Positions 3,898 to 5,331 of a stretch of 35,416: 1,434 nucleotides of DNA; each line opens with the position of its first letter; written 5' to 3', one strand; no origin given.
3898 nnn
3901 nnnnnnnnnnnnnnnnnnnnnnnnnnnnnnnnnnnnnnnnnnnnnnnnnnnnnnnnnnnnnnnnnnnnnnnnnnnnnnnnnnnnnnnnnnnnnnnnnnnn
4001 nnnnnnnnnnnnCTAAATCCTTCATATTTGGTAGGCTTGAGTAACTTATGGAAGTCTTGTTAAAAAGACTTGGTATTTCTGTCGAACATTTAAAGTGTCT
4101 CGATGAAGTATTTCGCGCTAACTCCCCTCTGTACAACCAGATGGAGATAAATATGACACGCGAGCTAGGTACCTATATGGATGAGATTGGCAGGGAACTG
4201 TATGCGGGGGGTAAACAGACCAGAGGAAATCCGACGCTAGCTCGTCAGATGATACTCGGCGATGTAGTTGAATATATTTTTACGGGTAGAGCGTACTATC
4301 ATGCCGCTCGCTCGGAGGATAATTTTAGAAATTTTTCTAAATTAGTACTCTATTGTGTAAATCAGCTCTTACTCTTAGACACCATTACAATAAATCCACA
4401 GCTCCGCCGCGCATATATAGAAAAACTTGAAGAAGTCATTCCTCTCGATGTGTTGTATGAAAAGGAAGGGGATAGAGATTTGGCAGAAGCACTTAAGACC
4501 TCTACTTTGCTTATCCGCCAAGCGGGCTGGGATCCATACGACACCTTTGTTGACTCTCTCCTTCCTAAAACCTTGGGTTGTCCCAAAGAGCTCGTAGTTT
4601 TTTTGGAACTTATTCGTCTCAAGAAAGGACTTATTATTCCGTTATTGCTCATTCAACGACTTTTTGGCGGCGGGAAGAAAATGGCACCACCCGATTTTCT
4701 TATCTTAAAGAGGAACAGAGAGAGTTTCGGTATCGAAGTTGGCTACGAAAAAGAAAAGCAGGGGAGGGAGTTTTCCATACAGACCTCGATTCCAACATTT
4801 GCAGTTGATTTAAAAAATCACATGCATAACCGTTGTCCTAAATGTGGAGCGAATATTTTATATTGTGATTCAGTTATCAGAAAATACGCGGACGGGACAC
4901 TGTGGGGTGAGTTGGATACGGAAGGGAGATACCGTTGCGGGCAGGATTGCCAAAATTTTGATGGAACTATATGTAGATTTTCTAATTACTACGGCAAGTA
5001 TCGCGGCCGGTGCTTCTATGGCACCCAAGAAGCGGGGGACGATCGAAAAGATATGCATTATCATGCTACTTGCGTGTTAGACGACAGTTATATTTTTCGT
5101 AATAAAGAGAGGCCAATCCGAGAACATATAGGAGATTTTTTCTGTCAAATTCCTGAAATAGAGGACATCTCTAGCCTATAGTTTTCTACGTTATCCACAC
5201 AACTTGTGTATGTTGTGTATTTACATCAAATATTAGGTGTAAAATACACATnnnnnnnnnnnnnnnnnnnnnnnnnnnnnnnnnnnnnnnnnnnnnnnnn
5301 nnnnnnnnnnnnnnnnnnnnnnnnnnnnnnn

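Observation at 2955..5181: Three consecutive orphan genes in the low-GC island: candidate undescribed defence module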

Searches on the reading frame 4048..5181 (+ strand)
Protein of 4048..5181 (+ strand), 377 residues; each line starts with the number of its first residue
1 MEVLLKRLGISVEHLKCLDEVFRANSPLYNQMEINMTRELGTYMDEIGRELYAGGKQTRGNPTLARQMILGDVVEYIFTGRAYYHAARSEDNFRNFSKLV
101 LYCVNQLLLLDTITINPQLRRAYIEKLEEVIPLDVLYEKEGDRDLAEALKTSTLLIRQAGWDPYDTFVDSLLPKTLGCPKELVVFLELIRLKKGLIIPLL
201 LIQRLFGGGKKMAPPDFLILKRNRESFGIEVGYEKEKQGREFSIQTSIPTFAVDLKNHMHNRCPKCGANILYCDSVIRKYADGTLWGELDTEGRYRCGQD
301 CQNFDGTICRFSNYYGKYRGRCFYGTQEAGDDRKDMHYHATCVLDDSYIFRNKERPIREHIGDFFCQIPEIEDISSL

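Call 5: search_protein_families(library=pfam, proteins=[window:4048-5181:+], max_evalue=1)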
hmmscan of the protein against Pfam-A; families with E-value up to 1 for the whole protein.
window:4048-5181:+ (377 aa): 2 families
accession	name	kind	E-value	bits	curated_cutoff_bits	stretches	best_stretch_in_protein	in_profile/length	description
PF20490.3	SCGB3A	-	0.13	13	27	1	3-15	32-44/68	Secretoglobin 3A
PF23343.2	REP_ORF2-G2P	-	0.23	12.2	27.8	1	306-358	21-71/99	Replication-associated protein ORF2/G2P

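Call 6: search_protein_families(library=padloc, proteins=[window:4048-5181:+], max_evalue=1)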
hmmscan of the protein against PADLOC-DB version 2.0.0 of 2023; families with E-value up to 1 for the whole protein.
window:4048-5181:+ (377 aa): 0 families

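Call 7: search_protein_families(library=ncbifam, proteins=[window:4048-5181:+], max_evalue=1)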
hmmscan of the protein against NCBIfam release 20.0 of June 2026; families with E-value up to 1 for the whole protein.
window:4048-5181:+ (377 aa): 2 families
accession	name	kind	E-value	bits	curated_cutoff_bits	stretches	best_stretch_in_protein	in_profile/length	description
NF001607.0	PRK00398.1-4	equivalog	0.0042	16.8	89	1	252-272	20-40/53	DNA-directed RNA polymerase subunit P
NF001605.0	PRK00398.1-2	equivalog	0.14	12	63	1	253-272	11-30/43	DNA-directed RNA polymerase subunit P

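Call 8: search_protein_families(library=phrogs, proteins=[window:4048-5181:+], max_evalue=1)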
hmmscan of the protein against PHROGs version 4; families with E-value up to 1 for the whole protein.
window:4048-5181:+ (377 aa): 1 family
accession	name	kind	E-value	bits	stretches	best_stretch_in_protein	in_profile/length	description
phrog_11447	-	unknown function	0.2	12.6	0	15-35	11-31/58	-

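Call 9: search_solved_structures(query=window:4048-5181:+, max_evalue=10, show_alignments=2)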
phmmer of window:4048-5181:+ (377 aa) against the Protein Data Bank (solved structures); distinct sequences matched with E-value up to 10: 2.
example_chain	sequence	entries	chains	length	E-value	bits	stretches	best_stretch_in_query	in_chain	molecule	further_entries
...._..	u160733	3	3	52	0.48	12.6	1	249-296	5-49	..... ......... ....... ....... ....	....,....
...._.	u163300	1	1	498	2.7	10.1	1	171-227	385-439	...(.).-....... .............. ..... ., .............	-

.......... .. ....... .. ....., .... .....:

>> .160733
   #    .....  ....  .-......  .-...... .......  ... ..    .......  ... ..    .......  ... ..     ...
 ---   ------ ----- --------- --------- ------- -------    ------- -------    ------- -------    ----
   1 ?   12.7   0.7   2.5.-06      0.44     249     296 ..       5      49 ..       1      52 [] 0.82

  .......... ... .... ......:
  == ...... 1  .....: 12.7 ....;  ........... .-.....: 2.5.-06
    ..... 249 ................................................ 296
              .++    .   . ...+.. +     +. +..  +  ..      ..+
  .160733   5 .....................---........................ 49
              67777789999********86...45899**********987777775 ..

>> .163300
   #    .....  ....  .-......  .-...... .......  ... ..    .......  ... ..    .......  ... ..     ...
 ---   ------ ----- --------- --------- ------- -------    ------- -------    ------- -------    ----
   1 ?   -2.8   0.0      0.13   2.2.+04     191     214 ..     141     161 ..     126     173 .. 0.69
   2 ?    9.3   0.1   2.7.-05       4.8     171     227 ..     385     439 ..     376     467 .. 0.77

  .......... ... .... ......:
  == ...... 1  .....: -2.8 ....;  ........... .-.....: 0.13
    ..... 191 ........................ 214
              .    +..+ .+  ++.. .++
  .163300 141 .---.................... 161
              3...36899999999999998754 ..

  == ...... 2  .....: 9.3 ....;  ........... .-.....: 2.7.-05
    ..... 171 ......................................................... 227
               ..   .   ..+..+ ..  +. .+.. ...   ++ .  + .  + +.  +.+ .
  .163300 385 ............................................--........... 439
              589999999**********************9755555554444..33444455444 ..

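Call 11: find_homologous_proteins(query=window:4048-5181:+)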
Query window:4048-5181:+ (377 aa): 312 proteins with E <= 0.001 among 3036 candidates; the best 120 are listed.
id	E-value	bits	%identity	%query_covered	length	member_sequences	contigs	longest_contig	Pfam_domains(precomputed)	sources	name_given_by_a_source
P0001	5.7e-259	876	100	100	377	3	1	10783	-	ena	-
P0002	1.0e-224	764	86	100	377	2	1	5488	-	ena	-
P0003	1.0e-203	695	79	100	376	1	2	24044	-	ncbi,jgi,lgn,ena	-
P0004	1.2e-186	638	72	100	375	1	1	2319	-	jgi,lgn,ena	-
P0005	3.0e-186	637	74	99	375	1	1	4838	-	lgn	-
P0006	1.3e-184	632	72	100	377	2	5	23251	-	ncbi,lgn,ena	-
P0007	2.4e-183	628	73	99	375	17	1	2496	-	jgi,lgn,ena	-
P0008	3.2e-182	624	71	100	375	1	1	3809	-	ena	-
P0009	1.6e-181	622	71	100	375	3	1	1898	-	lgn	-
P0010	3.9e-178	610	70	100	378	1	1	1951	-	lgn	-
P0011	4.2e-178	610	69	100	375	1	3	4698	-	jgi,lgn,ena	-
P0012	7.5e-177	606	69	100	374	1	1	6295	-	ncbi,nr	ncbi:MAG: hypothetical protein NUV98_01625 [Candidatus Roizmanbacteria bacterium]|nr:hypothetical pr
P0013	1.2e-176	605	70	100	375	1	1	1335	-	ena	-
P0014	1.4e-176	605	70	100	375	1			-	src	-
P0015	3.9e-176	604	70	100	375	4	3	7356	-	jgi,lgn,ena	-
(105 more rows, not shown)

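Call 13: find_related_loci(query=window:4048-5181:+, collection=genome_contigs, flank=10000)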
Query window:4048-5181:+ (377 aa) in genome_contigs; peptide patterns used: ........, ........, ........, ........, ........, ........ (x = any residue, [..] = any of these).
16 stretches matched a pattern; 2 encode a relative of the query (tblastn E <= 1e-3); 2 distinct loci.
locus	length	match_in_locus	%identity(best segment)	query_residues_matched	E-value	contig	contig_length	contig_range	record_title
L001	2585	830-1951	67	1-377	0e+0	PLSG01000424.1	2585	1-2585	MAG: Parachlamydiaceae bacterium isolate bog_1457 73.20120700_S1D.416_contig_295236, whole genome shotgun sequence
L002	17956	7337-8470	59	1-377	1e-147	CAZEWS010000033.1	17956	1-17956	MAG TPA_asm: uncultured Rikenellaceae bacterium isolate binchicken_co233_50 genome assembly, contig: NODE_434_length_179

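Call 15: find_related_loci(query=A1, collection=genome_contigs, flank=8000)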
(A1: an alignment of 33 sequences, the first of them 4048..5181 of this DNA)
Query A1 (377 aa) in genome_contigs; peptide patterns used: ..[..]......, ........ (x = any residue, [..] = any of these).
76 stretches matched a pattern; 25 encode a relative of the query (tblastn E <= 1e-3); 25 distinct loci.
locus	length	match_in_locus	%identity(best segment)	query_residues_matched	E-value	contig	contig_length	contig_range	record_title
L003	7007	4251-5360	72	1-372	0e+0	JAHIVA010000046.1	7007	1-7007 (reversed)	MAG: Patescibacteria group bacterium isolate MM_PC_MetaG.mb.47 MM_PC_MetaG.mb.47_k141_1147135, whole genome shotgun sequ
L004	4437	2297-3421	69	1-377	0e+0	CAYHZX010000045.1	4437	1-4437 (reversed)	MAG TPA_asm: uncultured Candidatus Saccharibacteria bacterium isolate ERP119705_co19_866 genome assembly, contig: NODE_3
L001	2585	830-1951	67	1-377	0e+0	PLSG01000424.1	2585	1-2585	MAG: Parachlamydiaceae bacterium isolate bog_1457 73.20120700_S1D.416_contig_295236, whole genome shotgun sequence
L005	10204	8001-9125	63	1-377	3e-162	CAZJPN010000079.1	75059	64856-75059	MAG TPA_asm: uncultured Pseudomonadota bacterium isolate SRP271791_co1_55 genome assembly, contig: k141_29174, whole gen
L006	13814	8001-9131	60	1-377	3e-147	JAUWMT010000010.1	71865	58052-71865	MAG: Candidatus Cloacimonadota bacterium isolate CSMAG_2405 CSMAG_2405_k141_57623_length_71865_cov_16.7527, whole genome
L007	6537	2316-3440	59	1-377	2e-147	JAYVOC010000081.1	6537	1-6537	MAG: Bacteroidota bacterium isolate GL65_UP_metabinner_16 GL65_UP_metabinner_16_80, whole genome shotgun sequence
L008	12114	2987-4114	58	1-377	2e-144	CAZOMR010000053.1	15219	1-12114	MAG TPA_asm: uncultured bacterium isolate binchicken_co19_524 genome assembly, contig: NODE_6397_length_15219_cov_6.1089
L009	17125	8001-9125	58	1-377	9e-143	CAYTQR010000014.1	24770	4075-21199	MAG TPA_asm: uncultured Planctomycetaceae bacterium isolate SRP068000_co1_621 genome assembly, contig: NODE_2461_length_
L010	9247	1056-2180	58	1-377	3e-142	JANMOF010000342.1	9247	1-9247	MAG: Leptospiraceae bacterium isolate OTE_58_metabat_203 OTE_58_k141_5544314, whole genome shotgun sequence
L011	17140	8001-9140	60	1-377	7e-137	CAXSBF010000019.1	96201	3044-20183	MAG: uncultured Pyrinomonadaceae bacterium isolate private_X16_metawrap_bin.8 genome assembly, contig: private_X16_metaw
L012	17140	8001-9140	61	1-377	5e-136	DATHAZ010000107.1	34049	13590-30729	MAG TPA_asm: Pyrinomonadaceae bacterium isolate SMAG_U10703 k141_1163628, whole genome shotgun sequence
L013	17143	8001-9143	58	1-377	6e-135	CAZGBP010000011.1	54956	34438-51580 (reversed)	MAG TPA_asm: uncultured Bifidobacteriaceae bacterium isolate SRP173033_co1_427 genome assembly, contig: NODE_754_length_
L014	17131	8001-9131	55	1-377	9e-135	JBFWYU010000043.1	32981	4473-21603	MAG: Bacteroidia bacterium isolate CA_2019_TPBS_171 NODE_6981_length_32981_cov_5.465027_TPBS, whole genome shotgun seque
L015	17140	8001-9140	60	1-377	6e-134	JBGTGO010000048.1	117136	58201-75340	MAG: Pyrinomonadaceae bacterium isolate JTS-RE217 k141_3584208, whole genome shotgun sequence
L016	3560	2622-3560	66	1-311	2e-134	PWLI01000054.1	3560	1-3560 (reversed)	MAG: Clostridiales bacterium isolate CSSed10_237R1 CS-Sed10-C101264, whole genome shotgun sequence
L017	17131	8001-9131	61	1-377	5e-149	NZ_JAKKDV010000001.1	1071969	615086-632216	Flaviramulus multivorans strain M-M16 s_multi-1_1, whole genome shotgun sequence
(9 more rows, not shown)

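Call 18: find_encoding_contigs(protein=P0001, flank=10000, max_places=4)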
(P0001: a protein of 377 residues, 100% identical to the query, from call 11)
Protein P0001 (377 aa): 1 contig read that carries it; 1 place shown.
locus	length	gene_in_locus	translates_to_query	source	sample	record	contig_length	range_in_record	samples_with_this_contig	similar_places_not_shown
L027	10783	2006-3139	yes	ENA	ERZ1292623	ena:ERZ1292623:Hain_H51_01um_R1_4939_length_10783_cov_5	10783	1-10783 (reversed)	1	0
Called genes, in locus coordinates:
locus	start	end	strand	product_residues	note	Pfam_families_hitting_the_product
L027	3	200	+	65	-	?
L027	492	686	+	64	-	-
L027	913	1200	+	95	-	-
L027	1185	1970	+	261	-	-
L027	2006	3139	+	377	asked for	-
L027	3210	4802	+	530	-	PF01555:N6_N4_Mtase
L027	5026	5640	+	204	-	PF09520:HinfI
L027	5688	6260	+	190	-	-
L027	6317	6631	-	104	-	-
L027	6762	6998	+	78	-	-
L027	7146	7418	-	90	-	-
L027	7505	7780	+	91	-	PF01022:HTH_5 (weak), PF12840:HTH_20 (weak)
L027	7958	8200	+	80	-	PF03073:TspO_MBR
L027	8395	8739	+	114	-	PF06305:LapA_dom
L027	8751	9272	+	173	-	-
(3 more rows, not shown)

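Call 19: find_encoding_contigs(protein=P0003, flank=10000, max_places=4)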
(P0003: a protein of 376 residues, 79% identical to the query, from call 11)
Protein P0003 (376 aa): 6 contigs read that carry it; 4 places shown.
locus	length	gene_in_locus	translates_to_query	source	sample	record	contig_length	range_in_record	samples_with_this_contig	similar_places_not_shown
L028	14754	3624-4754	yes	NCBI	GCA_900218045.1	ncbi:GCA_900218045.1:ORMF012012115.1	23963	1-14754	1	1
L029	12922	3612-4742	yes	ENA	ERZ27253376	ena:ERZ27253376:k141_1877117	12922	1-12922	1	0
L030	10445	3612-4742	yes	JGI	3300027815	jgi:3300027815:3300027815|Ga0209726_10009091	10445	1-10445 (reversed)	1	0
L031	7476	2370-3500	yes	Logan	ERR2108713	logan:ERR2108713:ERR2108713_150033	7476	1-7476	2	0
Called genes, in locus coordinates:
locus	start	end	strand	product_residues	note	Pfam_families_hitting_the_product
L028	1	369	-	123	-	?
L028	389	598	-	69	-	-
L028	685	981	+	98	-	-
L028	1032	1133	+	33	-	-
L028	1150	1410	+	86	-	-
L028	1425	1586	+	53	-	-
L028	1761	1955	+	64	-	-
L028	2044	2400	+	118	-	-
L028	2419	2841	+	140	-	-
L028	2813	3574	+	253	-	-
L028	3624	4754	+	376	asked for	-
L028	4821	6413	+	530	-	PF01555:N6_N4_Mtase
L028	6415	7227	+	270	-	PF09520:HinfI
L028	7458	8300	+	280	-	-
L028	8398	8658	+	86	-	-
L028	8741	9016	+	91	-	-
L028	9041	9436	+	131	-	PF03073:TspO_MBR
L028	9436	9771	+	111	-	PF01863:YgjP-like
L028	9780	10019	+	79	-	-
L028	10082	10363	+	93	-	PF12840:HTH_20 (weak), PF01022:HTH_5 (weak), PF13463:HTH_27 (weak), PF25212:HVO_A0114 (weak)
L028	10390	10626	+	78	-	PF14242:DUF4342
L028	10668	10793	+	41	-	-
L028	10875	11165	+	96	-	PF06305:LapA_dom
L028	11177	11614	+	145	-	-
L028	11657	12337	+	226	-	PF00160:Pro_isomerase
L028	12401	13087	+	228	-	PF01726:LexA_DNA_bind, PF00717:Peptidase_S24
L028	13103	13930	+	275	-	PF01555:N6_N4_Mtase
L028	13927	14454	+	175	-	-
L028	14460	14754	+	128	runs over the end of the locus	PF01641:SelR, PF24046:At4g08330 (faint)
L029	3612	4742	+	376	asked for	-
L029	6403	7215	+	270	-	PF09520:HinfI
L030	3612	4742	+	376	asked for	-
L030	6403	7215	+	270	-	PF09520:HinfI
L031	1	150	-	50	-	?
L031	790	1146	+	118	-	-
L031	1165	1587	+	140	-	-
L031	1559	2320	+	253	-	-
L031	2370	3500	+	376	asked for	-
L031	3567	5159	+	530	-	PF01555:N6_N4_Mtase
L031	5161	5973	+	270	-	PF09520:HinfI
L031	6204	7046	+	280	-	-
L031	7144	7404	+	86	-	-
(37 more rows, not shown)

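Call 37: search_protein_representatives(alignment_id=A1)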
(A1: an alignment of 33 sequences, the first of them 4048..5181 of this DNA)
Query: 33 sequences, 376 profile positions. Proteins with E-value up to 0.001 (for the whole library): 113; up to 1e-10: 82; up to 1e-30: 38. The best 113 are listed.
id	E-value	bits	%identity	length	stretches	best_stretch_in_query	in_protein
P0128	2.7e-181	619.1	-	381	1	1-376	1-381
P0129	8.7e-90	317.9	-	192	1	1-192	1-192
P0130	1.6e-84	300.7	-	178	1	202-376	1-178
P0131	9.3e-81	288.2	-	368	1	1-374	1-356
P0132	1.0e-72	261.7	-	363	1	1-372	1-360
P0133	6.7e-65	236.0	-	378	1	1-374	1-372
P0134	2.0e-64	234.5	-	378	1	1-376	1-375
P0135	1.2e-62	228.6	-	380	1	1-376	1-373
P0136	2.7e-62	227.5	-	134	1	100-230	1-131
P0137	1.9e-61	224.7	-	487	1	1-343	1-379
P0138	5.2e-58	213.4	-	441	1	1-360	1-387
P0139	8.1e-57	209.4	-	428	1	2-348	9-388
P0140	1.3e-56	208.7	-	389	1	1-347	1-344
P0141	2.7e-54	201.1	-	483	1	1-354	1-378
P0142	1.3e-53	198.9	-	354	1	6-376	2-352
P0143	8.1e-52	193.0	-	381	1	1-374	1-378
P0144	3.7e-51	190.8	-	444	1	1-373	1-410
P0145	2.8e-49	184.6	-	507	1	1-344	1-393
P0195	1.6e-14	70.3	-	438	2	203-346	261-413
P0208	7.0e-11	58.2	-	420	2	171-373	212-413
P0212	3.6e-10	55.9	-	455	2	170-376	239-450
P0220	2.9e-08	49.7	-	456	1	157-375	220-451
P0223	1.2e-07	47.6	-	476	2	170-343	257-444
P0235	6.3e-05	38.7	-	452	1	146-324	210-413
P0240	7.8e-04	35.1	-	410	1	170-301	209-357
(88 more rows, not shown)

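Call 38: predict_structure(alignment_id=A1)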
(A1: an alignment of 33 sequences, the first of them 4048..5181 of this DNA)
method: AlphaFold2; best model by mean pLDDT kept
length: 377 residues; sequences in the alignment: 33
mean_pLDDT: 80.8   pTM: 0.84
mean pLDDT of the five models: 80.8, 76.8, 76.1, 74.2, 74.0
residues with pLDDT >= 90: 153; 70-90: 144; 50-70: 44; < 50: 36
segments of 3 or more residues with pLDDT < 50: 1-8, 53-67, 205-208, 235-242
pLDDT, mean of each block of 10 residues (from residue 1): 42 80 92 90 76 42 48 72 82 93 92 92 94 84 93 91 83 72 90 80 50 73 77 56 60 81 91 95 94 89 88 94 89 91 94 93 92 76
secondary structure, 60 per line:
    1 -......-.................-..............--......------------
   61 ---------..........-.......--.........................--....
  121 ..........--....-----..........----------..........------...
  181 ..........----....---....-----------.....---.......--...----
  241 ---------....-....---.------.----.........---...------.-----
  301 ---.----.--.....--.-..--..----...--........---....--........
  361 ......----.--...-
elements in order: H2-7 H9-25 H27-40 H43-48 H70-79 H81-87 H90-114 H117-130 H133-136 H142-151 H162-171 H178-190 E195-198 H202-205 E217-221 E225-231 E250-253 H274-282 E312-316 E336-339 H340-343 E347-350 E353-356 H357-363 E364-366

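Call 40: search_protein_families(library=pfam, proteins=[P0137, P0141, P0145, P0195, P0208, P0212, P0220, P0223, P0235, P0240], max_evalue=0.1)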
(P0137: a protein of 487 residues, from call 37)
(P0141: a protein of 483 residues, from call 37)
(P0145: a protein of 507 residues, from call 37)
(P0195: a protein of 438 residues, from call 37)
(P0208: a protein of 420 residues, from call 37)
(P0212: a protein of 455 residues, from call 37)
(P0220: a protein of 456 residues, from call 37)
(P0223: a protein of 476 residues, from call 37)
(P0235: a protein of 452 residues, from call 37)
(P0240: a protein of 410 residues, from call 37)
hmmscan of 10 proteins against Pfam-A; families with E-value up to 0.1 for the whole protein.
P0137 (487 aa): 1 family
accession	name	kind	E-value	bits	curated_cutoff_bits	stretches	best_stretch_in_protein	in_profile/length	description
PF04921.20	XAP5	-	0.08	13.7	25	0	308-398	48-131/155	XAP5, circadian clock regulator C-terminal domain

P0141 (483 aa): 0 families

P0145 (507 aa): 2 families
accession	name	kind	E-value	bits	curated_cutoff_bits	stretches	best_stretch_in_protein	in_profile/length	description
PF04433.23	SWIRM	-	0.081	13.6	28.6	0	26-40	22-36/84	SWIRM domain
PF03040.20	CemA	-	0.084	13.2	27.4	0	123-195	24-95/229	CemA family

P0195 (438 aa): 0 families

P0208 (420 aa): 1 family
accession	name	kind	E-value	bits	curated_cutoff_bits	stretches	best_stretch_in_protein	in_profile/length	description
PF01705.24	CX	-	0.014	16.4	25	1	347-384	12-49/59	CX module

P0212 (455 aa): 0 families

P0220 (456 aa): 1 family
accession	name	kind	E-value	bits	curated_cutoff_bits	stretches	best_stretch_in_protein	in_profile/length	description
PF15188.11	CCDC-167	-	0.082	13.6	27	0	13-56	18-61/84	Coiled-coil domain-containing protein 167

P0223 (476 aa): 1 family
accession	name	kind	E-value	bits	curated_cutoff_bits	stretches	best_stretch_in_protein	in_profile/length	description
PF00758.23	EPO_TPO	-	0.057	14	25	0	19-122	45-141/158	Erythropoietin/thrombopoietin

P0235 (452 aa): 2 families
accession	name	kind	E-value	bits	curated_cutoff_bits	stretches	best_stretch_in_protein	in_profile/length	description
PF10544.15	T5orf172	-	0.0077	17.2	20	1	175-234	15-69/101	T5orf172 domain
PF24224.1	DUF7440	-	0.095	13.3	25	0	160-197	70-107/110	Family of unknown function (DUF7440)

P0240 (410 aa): 0 families

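Call 41: fold_search(model_id=the predicted structure, library=pdb)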
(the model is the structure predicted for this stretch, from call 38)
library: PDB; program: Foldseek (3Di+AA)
matches with E <= 10: 56; with E <= 0.001: 0
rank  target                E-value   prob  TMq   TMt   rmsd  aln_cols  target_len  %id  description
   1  4d8m                  1.2e+00  0.04  0.11  0.08  23.8       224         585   14  Crystal structure of Bacillus thuringiensis Cry5B nematocidal toxin (released 2012-12-19)
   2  9jo4_A                1.4e+00  0.01  0.08  0.05  24.6       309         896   11  Cryo-EM structure of human BKca channel-compound 51b complex (released 2025-02-26)
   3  6s48_B                1.8e+00  0.04  0.16  0.23  17.6       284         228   10  AvaII RESTRICTION ENDONUCLEASE IN COMPLEX WITH PARTIALLY CLEAVED dsDNA (released 2020-05-20)
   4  6p66_B                1.9e+00  0.14  0.15  0.12   6.5       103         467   17  The crystal structure of the XPB complex with Bax1 from Archaeoglobus fulgidus at 3.0 Angstrom resolution (released 2020-06-17)
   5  5msk_C                2.0e+00  0.02  0.10  0.15  23.0       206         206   11  Mouse PA28beta (released 2017-09-13)
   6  6s48_A                2.4e+00  0.03  0.14  0.19  17.3       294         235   12  AvaII RESTRICTION ENDONUCLEASE IN COMPLEX WITH PARTIALLY CLEAVED dsDNA (released 2020-05-20)
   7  8i3i_A                2.4e+00  0.02  0.09  0.08  15.6       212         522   13  Acyl-ACP synthetase structure bound to AMP-PNP in the presence of MgCl2 (released 2024-01-24)
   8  5msk_F                2.7e+00  0.02  0.10  0.15  22.4       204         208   11  Mouse PA28beta (released 2017-09-13)
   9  5x89                  3.2e+00  0.09  0.11  0.12   9.1       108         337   14  The X-ray crystal structure of subunit fusion RNA splicing endonuclease from Methanopyrus kandleri (released 2018-01-24)
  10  5mx5_J                3.4e+00  0.01  0.08  0.12  22.5       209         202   12  Mouse PA28alpha-beta (released 2017-09-13)
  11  4wx0_B                3.5e+00  0.02  0.11  0.15  21.1       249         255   12  UndA complexed with beta-hydroxydodecanoic acid (released 2014-12-24)
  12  5mx5_A                3.5e+00  0.01  0.08  0.12  22.6       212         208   12  Mouse PA28alpha-beta (released 2017-09-13)
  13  5msk_E                4.0e+00  0.02  0.10  0.16  22.3       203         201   11  Mouse PA28beta (released 2017-09-13)
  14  4xdk_D                4.0e+00  0.01  0.10  0.14  24.4       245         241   14  Crystal structure of human two pore domain potassium ion channel TREK2 (K2P10.1) in complex with norfluoxetine (released 2015-03-18)
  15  4uos                  4.2e+00  0.02  0.11  0.18  22.8       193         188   13  Thermodynamic hyperstability in parametrically designed helical bundles (released 2014-11-05)
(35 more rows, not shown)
